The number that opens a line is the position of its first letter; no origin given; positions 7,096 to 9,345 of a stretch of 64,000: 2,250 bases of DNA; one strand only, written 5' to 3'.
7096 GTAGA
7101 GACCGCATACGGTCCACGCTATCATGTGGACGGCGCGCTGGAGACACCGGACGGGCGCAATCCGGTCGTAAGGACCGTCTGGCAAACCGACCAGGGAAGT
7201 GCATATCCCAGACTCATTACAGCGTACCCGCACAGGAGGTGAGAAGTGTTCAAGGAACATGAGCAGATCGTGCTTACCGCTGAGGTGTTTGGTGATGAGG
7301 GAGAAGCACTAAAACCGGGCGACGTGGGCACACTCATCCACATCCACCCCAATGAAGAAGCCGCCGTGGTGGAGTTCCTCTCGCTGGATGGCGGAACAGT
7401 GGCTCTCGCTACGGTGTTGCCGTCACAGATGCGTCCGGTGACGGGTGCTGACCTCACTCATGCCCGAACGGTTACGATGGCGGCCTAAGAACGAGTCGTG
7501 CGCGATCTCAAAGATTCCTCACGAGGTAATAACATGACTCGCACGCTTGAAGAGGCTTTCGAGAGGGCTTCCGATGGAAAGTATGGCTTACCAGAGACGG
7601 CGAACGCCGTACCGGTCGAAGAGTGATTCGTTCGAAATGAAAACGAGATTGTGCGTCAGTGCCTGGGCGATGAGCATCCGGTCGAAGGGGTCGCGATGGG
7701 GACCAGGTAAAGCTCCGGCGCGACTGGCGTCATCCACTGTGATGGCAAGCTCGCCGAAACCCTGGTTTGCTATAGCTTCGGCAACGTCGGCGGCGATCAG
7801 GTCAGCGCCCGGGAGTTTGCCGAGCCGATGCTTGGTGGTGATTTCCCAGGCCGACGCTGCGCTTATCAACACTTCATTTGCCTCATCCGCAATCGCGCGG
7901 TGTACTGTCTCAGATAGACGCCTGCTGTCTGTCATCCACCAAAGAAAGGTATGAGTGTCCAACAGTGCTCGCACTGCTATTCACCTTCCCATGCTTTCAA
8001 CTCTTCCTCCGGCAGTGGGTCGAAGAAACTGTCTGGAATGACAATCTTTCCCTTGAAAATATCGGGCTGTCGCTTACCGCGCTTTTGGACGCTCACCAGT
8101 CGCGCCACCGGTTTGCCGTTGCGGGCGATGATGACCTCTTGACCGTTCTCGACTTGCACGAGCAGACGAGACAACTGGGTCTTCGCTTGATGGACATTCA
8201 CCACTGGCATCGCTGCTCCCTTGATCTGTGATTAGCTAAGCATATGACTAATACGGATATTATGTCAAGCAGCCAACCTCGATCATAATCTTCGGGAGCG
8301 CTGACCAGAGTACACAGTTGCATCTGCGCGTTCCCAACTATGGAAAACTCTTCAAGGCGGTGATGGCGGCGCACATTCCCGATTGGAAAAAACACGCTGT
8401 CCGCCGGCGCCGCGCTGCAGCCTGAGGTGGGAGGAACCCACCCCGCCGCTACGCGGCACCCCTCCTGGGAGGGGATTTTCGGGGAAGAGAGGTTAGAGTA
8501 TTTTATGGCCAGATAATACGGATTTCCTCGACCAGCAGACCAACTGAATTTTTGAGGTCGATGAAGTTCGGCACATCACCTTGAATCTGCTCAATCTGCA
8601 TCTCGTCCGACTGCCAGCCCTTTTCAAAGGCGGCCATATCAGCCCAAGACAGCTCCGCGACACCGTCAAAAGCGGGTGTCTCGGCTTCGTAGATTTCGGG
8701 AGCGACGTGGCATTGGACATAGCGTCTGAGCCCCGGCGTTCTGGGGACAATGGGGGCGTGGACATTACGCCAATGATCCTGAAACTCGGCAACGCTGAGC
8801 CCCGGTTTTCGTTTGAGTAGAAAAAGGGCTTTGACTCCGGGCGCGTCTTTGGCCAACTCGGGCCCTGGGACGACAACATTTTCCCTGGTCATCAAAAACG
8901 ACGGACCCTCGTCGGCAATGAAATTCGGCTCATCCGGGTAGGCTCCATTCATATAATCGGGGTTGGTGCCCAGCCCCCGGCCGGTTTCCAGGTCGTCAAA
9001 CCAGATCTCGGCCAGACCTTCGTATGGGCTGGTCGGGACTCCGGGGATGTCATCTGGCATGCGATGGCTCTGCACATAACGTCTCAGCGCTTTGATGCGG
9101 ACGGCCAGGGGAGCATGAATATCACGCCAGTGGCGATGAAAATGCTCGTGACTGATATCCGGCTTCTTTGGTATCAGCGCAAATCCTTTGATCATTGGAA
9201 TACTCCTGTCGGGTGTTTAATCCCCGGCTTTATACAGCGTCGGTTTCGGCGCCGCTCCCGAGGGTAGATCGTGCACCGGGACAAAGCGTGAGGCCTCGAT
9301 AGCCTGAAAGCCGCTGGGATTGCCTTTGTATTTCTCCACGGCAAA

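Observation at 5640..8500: Second small accessory islet: NERD/PD-(D/E)xK nuclease-like gene, DUF6883/DUF4926 pair and VapBC, bracketed by REP-like elements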

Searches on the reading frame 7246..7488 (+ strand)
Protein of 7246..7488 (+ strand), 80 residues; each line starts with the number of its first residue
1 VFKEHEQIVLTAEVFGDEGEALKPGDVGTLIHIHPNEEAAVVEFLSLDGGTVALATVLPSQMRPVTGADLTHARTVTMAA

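Call 3: search_protein_families(library=pfam, proteins=[window:7246-7488:+], max_evalue=0.1)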
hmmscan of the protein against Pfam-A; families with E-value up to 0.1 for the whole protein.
window:7246-7488:+ (80 aa): 1 family
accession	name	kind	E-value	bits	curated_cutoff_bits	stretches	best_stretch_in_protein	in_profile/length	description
PF16277.11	DUF4926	-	4.6e-10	39.2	29.1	1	5-63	2-56/57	Domain of unknown function (DUF4926)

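Call 4: search_protein_families(library=padloc, proteins=[window:7246-7488:+], max_evalue=0.1)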
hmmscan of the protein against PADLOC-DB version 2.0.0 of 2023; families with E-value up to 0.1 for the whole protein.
window:7246-7488:+ (80 aa): 0 families

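Call 5: search_protein_families(library=ncbifam, proteins=[window:7246-7488:+], max_evalue=0.1)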
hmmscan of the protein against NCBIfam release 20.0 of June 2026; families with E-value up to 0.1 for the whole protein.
window:7246-7488:+ (80 aa): 0 families

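Call 51: search_solved_structures(query=window:7246-7485:+, max_evalue=10, show_alignments=2)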
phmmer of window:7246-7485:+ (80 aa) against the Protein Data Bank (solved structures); distinct sequences matched with E-value up to 10: 1.
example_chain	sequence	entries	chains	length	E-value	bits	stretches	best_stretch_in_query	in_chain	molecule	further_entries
4nbt_A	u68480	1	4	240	1.1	12.8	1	13-46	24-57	3-oxoacyl-[acyl-carrier-protein] reductase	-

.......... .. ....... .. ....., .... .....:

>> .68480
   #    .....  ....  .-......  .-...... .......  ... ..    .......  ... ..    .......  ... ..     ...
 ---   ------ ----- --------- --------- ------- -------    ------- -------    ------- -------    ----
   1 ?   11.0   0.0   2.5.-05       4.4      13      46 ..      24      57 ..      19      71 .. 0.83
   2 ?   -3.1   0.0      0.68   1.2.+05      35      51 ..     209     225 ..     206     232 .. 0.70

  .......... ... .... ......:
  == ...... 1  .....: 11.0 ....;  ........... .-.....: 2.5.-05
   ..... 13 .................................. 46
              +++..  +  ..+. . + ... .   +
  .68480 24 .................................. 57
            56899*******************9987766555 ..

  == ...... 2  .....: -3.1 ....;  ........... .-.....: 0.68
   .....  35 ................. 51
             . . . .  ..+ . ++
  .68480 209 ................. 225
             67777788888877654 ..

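Call 88: find_homologous_proteins(query=window:7246-7485:+, max_evalue=0.001)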
Query window:7246-7485:+ (80 aa): 356 proteins with E <= 0.001 among 358 candidates; the best 120 are listed.
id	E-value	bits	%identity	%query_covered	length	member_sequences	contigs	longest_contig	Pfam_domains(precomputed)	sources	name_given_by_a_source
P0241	3.0e-44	165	100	100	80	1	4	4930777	PF16277.12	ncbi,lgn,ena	-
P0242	6.3e-44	164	100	99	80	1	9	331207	PF16277.12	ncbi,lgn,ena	-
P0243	2.9e-42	159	97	99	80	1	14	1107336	PF16277.12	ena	-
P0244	3.3e-42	159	97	99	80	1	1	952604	PF16277.12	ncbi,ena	-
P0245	1.1e-41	157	96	99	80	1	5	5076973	PF16277.12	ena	-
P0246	1.1e-41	157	96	99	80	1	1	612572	PF16277.12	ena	-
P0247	1.3e-41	157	96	99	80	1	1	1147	PF16277.12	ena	-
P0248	1.6e-41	157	96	99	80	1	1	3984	PF16277.12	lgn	-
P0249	1.7e-41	157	96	99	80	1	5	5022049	PF16277.12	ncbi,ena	-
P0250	1.9e-41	156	96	99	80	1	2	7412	PF16277.12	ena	-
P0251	2.9e-41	156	96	99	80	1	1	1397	PF16277.12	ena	-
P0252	3.0e-41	156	96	99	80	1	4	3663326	PF16277.12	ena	-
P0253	4.0e-41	155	96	99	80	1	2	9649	PF16277.12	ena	-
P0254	4.5e-41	155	95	99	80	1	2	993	PF16277.12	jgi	jgi:hypothetical protein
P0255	5.6e-41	155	95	99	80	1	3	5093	PF16277.12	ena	-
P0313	4.3e-33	130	82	99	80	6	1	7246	PF16277.12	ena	-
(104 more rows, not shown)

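Call 89: find_encoding_contigs(protein=P0241, flank=5000, max_places=6)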
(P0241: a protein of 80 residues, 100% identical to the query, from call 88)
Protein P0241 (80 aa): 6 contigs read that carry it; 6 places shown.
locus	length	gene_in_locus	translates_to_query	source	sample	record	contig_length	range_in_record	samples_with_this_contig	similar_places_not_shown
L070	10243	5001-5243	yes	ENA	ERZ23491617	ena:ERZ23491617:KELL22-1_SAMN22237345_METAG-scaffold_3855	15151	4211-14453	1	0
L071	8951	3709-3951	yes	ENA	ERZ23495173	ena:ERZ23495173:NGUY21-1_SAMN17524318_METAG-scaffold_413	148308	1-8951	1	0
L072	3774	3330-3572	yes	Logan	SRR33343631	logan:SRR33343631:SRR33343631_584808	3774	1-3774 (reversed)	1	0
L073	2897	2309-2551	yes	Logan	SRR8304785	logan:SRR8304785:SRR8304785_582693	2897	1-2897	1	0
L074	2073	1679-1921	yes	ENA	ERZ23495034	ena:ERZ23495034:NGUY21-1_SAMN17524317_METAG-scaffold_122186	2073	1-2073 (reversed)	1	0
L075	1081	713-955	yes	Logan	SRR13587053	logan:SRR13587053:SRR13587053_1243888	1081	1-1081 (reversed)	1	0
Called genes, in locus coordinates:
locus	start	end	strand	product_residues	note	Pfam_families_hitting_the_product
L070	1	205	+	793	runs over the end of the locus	PF01315:Ald_Xan_dh_C, PF02738:MoCoBD_1, PF20256:MoCoBD_2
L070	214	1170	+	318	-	PF05721:PhyH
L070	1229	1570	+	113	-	PF07883:Cupin_2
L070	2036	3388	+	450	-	PF03486:HI0933_like (faint), PF07992:Pyr_redox_2, PF12831:FAD_oxidored (faint), PF13738:Pyr_redox_3, PF00070:Pyr_redox, PF02852:Pyr_redox_dim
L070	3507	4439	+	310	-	PF20247:DUF6602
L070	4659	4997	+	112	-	PF21814:DUF6883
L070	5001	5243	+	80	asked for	PF16277:DUF4926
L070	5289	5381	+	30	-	-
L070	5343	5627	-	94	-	PF01850:PIN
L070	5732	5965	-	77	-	PF02604:PhdYeFM_antitox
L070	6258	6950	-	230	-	PF07110:EthD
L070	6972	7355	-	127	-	-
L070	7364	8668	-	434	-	PF00355:Rieske, PF00848:Ring_hydroxyl_A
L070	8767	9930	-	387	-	PF01738:DLH (weak), PF20434:BD-FAE (faint), PF00326:Peptidase_S9 (weak), PF02230:Abhydrolase_2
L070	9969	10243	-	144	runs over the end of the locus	PF00581:Rhodanese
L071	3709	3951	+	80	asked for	PF16277:DUF4926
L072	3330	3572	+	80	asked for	PF16277:DUF4926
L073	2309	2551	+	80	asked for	PF16277:DUF4926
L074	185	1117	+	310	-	PF20247:DUF6602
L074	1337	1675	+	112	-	PF21814:DUF6883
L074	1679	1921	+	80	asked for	PF16277:DUF4926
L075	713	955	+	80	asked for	PF16277:DUF4926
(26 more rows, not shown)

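Call 96: search_solved_structures(query=A9, max_evalue=10, show_alignments=1)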
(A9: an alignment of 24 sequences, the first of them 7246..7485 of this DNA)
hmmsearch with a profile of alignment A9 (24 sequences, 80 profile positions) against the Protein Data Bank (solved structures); distinct sequences matched with E-value up to 10: 7.
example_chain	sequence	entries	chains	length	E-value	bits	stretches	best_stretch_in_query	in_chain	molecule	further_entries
4wpo_BZ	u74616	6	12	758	0.37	14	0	17-34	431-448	50S ribosomal protein L9,Elongation factor G | Chimera protein of 50S ribosomal protein L9 and Elongation factor G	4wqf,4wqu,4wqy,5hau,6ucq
4uer_F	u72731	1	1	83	0.43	13.8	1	18-46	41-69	EIF1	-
6gsn_m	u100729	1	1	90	0.5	13.6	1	18-46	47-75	Eukaryotic translation initiation factor eIF-1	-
6gsm_m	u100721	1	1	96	0.56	13.4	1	18-46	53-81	Eukaryotic translation initiation factor eIF-1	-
3d8b_A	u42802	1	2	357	0.69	13.1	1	50-78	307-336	Fidgetin-like protein 1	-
2ogh_A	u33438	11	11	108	0.7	13.1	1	18-46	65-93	Eukaryotic translation initiation factor eIF-1 | eIF1 | SUI1 isoform 1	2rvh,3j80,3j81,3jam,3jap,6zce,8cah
8r64_B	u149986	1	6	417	0.92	12.7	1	50-78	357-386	Fidgetin-like protein 1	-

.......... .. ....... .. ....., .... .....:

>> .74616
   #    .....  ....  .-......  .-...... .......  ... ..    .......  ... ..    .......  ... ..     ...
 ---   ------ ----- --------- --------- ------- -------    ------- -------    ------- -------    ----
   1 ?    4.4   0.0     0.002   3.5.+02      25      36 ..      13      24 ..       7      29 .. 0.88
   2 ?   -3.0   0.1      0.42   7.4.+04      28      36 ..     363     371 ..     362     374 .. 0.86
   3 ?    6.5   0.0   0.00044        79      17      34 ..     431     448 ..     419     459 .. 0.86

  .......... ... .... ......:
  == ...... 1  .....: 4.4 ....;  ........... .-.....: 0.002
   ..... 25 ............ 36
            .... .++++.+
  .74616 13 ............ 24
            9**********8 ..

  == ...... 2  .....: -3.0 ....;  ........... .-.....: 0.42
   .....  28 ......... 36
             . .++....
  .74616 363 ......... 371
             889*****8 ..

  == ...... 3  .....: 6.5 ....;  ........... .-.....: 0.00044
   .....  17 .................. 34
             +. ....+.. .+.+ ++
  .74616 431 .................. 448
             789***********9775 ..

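Call 99: search_protein_families(library=phrogs, proteins=[window:7246-7485:+], max_evalue=0.01)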
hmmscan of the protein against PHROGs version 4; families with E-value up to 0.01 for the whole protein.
window:7246-7485:+ (80 aa): 0 families

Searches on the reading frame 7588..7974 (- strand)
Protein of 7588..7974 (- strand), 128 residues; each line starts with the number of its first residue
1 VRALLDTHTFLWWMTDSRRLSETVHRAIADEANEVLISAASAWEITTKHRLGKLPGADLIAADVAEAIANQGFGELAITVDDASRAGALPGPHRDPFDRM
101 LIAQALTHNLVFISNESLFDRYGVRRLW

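Call 3: search_protein_families(library=pfam, proteins=[window:7588-7974:-], max_evalue=0.1)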
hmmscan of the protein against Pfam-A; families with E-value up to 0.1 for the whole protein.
window:7588-7974:- (128 aa): 2 families
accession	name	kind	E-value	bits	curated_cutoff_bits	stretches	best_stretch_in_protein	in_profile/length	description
PF01850.27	PIN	-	1.1e-14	55.5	23.6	1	4-123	2-118/120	PIN domain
PF13470.12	PIN_3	-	0.00053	21.2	27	1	2-113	1-109/115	PIN domain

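Call 4: search_protein_families(library=padloc, proteins=[window:7588-7974:-], max_evalue=0.1)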
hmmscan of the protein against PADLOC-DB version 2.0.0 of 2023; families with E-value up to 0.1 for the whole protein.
window:7588-7974:- (128 aa): 0 families

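Call 5: search_protein_families(library=ncbifam, proteins=[window:7588-7974:-], max_evalue=0.1)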
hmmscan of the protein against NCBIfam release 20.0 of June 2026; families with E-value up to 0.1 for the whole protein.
window:7588-7974:- (128 aa): 0 families

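Call 99: search_protein_families(library=phrogs, proteins=[window:7588-7971:-], max_evalue=0.01)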
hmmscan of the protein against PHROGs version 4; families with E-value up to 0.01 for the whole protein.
window:7588-7971:- (127 aa): 0 families

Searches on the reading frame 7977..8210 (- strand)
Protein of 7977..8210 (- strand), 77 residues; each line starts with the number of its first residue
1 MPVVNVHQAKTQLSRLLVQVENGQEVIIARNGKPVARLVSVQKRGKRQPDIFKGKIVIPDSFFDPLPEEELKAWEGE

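Call 3: search_protein_families(library=pfam, proteins=[window:7977-8210:-], max_evalue=0.1)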
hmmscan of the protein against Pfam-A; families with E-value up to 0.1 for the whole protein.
window:7977-8210:- (77 aa): 3 families
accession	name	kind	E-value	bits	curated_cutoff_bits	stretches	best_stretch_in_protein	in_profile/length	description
PF02604.26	PhdYeFM_antitox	-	7.4e-12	45.3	29.8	1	1-43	1-44/74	Antitoxin Phd_YefM, type II toxin-antitoxin system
PF19052.5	BRINP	-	0.046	12.7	27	1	4-51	24-71/448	BMP/retinoic acid-inducible neural-specific protein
PF12910.14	PHD_like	-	0.079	13.4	27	1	3-33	4-35/141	Antitoxin of toxin-antitoxin, RelE / RelB, TA system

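Call 4: search_protein_families(library=padloc, proteins=[window:7977-8210:-], max_evalue=0.1)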
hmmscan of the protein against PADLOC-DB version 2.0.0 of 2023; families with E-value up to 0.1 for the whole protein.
window:7977-8210:- (77 aa): 0 families

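Call 5: search_protein_families(library=ncbifam, proteins=[window:7977-8210:-], max_evalue=0.1)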
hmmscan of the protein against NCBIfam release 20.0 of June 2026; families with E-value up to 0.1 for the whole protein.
window:7977-8210:- (77 aa): 1 family
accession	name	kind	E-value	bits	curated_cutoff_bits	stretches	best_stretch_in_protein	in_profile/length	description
TIGR01552.1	phd_fam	subfamily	3.7e-09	35.8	20.8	1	4-44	2-42/53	type II toxin-antitoxin system prevent-host-death family antitoxin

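Call 99: search_protein_families(library=phrogs, proteins=[window:7977-8207:-], max_evalue=0.01)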
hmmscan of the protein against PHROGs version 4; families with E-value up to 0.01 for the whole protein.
window:7977-8207:- (76 aa): 1 family
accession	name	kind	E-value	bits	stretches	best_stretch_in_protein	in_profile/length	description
phrog_2268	-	moron, auxiliary metabolic gene and host takeover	0.0042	18.2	1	2-50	4-51/84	antitoxin from a toxin-antitoxin system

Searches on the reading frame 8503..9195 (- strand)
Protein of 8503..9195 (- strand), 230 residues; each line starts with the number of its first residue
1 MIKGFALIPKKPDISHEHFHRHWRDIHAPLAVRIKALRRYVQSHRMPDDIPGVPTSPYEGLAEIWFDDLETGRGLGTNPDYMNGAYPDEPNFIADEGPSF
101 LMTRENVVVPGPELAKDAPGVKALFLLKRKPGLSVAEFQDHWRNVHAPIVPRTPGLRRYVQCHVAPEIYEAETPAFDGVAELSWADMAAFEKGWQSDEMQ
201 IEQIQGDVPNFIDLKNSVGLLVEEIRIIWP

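Call 3: search_protein_families(library=pfam, proteins=[window:8503-9195:-], max_evalue=0.1)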
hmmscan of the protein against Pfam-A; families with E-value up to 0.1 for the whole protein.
window:8503-9195:- (230 aa): 1 family
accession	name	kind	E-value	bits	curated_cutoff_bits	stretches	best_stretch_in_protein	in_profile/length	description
PF07110.17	EthD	-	1.9e-34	119.1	22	2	130-214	1-95/96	EthD domain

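Call 69: find_related_loci(query=window:8503-9192:-, collection=metagenome_contigs, flank=7000)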
Query window:8503-9192:- (229 aa) in metagenome_contigs; peptide patterns used: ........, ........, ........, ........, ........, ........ (x = any residue, [..] = any of these).
69 stretches matched a pattern; 15 encode a relative of the query (tblastn E <= 1e-3); 15 distinct loci.
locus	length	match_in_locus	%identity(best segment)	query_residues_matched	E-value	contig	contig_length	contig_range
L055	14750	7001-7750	99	1-229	2e-154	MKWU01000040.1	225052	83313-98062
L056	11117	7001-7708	94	1-229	6e-149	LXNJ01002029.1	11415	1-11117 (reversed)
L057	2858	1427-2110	83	1-229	2e-137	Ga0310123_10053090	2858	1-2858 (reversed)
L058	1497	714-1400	72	1-229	8e-127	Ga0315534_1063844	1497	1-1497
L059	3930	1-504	99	1-229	3e-113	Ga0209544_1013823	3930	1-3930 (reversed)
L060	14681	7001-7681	55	1-229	6e-83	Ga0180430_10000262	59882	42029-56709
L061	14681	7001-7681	55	1-229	6e-83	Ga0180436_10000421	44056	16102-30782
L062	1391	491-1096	38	1-204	1e-38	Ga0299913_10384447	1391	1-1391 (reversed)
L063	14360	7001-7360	38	1-227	2e-16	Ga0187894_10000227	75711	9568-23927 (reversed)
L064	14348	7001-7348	40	1-223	2e-14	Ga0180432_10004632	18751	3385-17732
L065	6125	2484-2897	48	1-227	2e-13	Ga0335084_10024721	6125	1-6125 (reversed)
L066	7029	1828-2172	32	1-223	3e-13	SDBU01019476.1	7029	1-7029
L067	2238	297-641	45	1-227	6e-12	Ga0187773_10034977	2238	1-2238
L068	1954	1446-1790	45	1-227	6e-12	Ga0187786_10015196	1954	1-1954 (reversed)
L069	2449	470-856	27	1-126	2e-5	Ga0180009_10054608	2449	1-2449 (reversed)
